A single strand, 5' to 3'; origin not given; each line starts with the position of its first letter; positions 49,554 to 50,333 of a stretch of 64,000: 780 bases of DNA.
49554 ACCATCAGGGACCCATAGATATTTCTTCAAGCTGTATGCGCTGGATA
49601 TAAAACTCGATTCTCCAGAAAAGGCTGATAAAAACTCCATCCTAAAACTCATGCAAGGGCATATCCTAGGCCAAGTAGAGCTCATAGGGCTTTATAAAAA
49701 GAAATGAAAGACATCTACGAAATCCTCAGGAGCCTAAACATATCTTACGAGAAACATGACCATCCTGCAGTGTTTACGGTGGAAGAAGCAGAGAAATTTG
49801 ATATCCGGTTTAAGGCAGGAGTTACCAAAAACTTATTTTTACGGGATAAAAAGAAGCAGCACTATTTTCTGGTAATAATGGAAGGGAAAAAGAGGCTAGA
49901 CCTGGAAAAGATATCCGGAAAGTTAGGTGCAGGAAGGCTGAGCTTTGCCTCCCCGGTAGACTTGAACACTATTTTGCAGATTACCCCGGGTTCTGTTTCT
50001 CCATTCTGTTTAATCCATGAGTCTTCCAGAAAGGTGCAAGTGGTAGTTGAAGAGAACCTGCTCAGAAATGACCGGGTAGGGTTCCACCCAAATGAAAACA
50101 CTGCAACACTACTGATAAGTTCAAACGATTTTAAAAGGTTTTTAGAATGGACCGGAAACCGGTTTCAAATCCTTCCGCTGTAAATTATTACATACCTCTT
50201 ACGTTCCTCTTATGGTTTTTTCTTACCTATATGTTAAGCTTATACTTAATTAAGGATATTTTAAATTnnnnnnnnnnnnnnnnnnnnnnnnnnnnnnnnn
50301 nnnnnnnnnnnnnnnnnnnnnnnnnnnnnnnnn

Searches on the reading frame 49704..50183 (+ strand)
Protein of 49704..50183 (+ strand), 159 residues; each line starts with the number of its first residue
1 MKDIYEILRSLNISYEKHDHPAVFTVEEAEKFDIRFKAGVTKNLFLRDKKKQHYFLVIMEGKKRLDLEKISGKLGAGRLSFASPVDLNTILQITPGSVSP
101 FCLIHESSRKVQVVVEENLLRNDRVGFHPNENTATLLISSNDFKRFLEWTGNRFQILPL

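Call 83: search_protein_families(library=pfam, proteins=[window:49704-50183:+], max_evalue=0.000001)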
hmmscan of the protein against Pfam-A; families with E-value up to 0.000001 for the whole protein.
window:49704-50183:+ (159 aa): 1 family
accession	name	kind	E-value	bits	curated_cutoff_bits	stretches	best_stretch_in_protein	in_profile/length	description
PF04073.20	tRNA_edit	-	1.2e-28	100.1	25.5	1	20-146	1-123/123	Aminoacyl-tRNA editing domain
